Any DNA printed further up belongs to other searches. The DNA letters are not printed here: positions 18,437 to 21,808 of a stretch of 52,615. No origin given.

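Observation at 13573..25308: CoCoNuT-like type IV (McrBC-derived) operon with unusual composition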

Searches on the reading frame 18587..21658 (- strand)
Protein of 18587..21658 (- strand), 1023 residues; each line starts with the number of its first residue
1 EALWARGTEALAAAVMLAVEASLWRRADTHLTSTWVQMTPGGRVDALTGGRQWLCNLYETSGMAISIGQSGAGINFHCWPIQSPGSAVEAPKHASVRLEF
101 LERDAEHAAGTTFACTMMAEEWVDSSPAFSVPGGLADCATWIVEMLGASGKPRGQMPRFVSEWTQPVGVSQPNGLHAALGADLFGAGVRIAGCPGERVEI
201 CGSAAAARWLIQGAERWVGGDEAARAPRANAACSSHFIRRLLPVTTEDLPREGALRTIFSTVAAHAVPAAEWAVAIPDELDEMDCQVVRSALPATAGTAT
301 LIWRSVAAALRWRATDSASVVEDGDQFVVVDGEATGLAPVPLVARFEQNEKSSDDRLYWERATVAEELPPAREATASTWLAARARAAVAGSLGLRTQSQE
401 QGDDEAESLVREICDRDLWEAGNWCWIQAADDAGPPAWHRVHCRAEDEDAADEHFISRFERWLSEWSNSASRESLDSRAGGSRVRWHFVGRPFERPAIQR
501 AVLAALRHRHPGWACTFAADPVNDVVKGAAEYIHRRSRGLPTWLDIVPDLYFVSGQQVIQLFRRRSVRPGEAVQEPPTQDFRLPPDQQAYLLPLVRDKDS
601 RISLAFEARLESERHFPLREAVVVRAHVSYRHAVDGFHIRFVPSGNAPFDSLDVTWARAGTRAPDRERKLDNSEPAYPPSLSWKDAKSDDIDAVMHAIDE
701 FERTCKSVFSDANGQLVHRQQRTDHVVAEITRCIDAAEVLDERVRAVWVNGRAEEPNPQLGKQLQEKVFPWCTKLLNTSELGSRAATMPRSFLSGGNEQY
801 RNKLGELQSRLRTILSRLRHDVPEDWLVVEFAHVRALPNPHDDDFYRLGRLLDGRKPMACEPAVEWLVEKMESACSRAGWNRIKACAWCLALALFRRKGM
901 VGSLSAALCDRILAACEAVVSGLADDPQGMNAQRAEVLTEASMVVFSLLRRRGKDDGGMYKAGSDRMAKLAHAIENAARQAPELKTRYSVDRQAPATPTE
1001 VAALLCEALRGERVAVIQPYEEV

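Call 69: predict_structure(alignment_id=A3)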
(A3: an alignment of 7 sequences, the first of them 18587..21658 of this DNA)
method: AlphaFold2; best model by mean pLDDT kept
length: 1023 residues; sequences in the alignment: 7
mean_pLDDT: 56.4   pTM: 0.40
mean pLDDT of the five models: 56.4, 54.9, 54.2, 53.0, 52.7
residues with pLDDT >= 90: 45; 70-90: 266; 50-70: 269; < 50: 443
segments of 3 or more residues with pLDDT < 50: 1-10, 24-63, 67-73, 81-91, 103-109, 149-255, 265-267, 270-272, 274-283, 298-325, 333-448, 478-482, 518-546, 596-599, 601-607, 633-635, 655-680, 953-957, 1011-1015, 1021-1023
pLDDT, mean of each block of 10 residues (from residue 1): 39 52 43 22 23 33 46 52 40 62 49 68 70 63 60 31 23 36 37 31 37 39 37 35 33 48 50 47 52 55 40 29 47 40 35 30 27 30 39 39 44 37 37 34 45 63 63 52 55 63 74 56 32 37 52 69 58 62 65 52 45 60 78 58 78 47 28 30 71 91 94 83 84 93 76 66 90 90 84 76 89 85 85 87 82 67 87 72 82 65 75 80 63 77 76 51 68 74 69 70 67 50 38
secondary structure, 60 per line:
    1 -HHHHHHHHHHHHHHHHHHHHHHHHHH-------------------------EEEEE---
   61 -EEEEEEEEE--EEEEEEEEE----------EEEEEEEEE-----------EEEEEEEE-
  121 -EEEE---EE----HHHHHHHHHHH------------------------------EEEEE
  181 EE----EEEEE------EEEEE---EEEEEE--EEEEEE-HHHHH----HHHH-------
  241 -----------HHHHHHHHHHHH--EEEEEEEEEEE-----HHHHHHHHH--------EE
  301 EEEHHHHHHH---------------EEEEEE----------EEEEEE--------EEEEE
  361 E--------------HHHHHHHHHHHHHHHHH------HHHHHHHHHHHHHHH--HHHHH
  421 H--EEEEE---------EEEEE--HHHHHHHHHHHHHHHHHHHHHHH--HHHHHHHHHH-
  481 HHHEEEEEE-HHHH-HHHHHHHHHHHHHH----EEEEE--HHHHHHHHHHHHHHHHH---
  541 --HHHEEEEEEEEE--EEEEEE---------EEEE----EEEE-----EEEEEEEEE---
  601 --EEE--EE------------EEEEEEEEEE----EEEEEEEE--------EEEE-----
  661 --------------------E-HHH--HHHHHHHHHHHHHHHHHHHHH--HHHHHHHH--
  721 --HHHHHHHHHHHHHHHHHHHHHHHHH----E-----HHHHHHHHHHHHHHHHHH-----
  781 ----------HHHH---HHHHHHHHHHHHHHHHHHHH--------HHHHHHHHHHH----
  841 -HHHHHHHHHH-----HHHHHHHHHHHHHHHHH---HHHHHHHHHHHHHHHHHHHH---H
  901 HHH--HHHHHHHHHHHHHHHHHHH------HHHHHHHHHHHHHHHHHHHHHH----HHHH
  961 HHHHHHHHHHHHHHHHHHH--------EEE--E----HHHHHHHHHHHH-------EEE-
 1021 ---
elements in order (helices of 4 or more, strands of 3 or more residues): H2-27 E53-57 E62-70 E73-81 E92-100 E112-119 E122-125 H135-145 E176-182 E187-191 E198-202 E206-211 E214-219 H221-225 H230-233 H252-263 E266-276 H282-290 E299-303 H304-310 E326-331 E342-347 E356-361 H376-392 H399-413 H416-421 E424-428 E438-442 H445-467 H470-479 E484-489 H491-494 H496-509 E514-518 H521-537 E546-554 E557-562 E572-575 E580-583 E589-597 E603-605 E622-631 E636-643 E652-655 H688-708 H711-718 H723-747 H758-775 H791-794 H798-817 H826-836 H842-851 H857-873 H877-896 H900-903 H906-924 H931-952 H957-979 E988-990 H998-1009 E1017-1019

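Call 72: fold_search(model_id=the predicted structure, library=pdb)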
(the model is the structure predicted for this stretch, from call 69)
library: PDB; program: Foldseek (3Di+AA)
matches with E <= 10: 791; with E <= 0.001: 33
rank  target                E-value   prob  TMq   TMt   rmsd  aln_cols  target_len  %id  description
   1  4ani_C                2.5e-08  1.00  0.14  0.22  18.3       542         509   14  Structural basis for the intermolecular communication between DnaK and GrpE in the DnaK chaperone system from Geobacil (released 2012-05-23)
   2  8gb3_D                7.1e-08  1.00  0.15  0.23  17.5       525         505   12  Structure of the Mycobacterium tuberculosis Hsp70 protein DnaK bound to the nucleotide exchange factor GrpE (released 2024-01-31)
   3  7o6r                  3.2e-07  1.00  0.15  0.23  24.4       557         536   12  Crystal structure of bovine Hsc70(aa1-554)E213A/D214A in complex with 1H-Indazole (released 2022-05-04)
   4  3c7n_B                3.3e-07  1.00  0.15  0.23  15.8       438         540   15  Structure of the Hsp110:Hsc70 Nucleotide Exchange Complex (released 2008-05-27)
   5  5obv                  4.4e-07  1.00  0.15  0.23  16.9       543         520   12  Mycoplasma genitalium DnaK deletion mutant lacking SBDalpha in complex with ADP and Pi. (released 2018-05-09)
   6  5obu                  6.3e-07  1.00  0.15  0.24  17.2       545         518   12  Mycoplasma genitalium DnaK deletion mutant lacking SBDalpha in complex with AMPPNP. (released 2018-05-09)
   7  7krv_A                1.4e-06  1.00  0.16  0.25  25.9       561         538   14  Stimulating state of disulfide-bridged Hsp70 DnaK (released 2021-09-15)
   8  9bls_A                1.5e-06  1.00  0.14  0.20  18.3       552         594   13  Structure of the human mitochondrial Hsp70 (mortalin; R126W mutant) bound to nucleotide exchange factor GrpEL1 (WT) (released 2025-01-15)
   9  2v7y                  1.7e-06  1.00  0.13  0.22  24.7       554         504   14  Crystal structure of the molecular chaperone DnaK from Geobacillus kaustophilus HTA426 in post-ATP hydrolysis state (released 2008-04-08)
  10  7kw7_C                6.2e-06  1.00  0.14  0.22  20.2       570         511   13  Atomic cryoEM structure of Hsp90-Hsp70-Hop-GR (released 2021-12-08)
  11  7x3k_B                9.8e-06  1.00  0.14  0.24  20.5       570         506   11  Cryo-EM structure of RAC in the State C2 RNC-RAC complex (released 2022-06-29)
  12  9blu_A                1.2e-05  1.00  0.14  0.23  18.8       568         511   13  Structure of the human mitochondrial Hsp70 (mortalin; R126W mutant) missing SBD-a lid bound to nucleotide exchange fac (released 2025-01-15)
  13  6sr6_C                1.9e-05  1.00  0.14  0.23  20.9       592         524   13  Crystal structure of the RAC core with a pseudo substrate bound to Ssz1 SBD (released 2020-03-25)
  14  2qxl_A                2.9e-05  1.00  0.13  0.19  34.0       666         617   11  Crystal Structure Analysis of Sse1, a yeast Hsp110 (released 2007-10-23)
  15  2qxl_B                5.3e-05  1.00  0.13  0.19  34.5       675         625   10  Crystal Structure Analysis of Sse1, a yeast Hsp110 (released 2007-10-23)
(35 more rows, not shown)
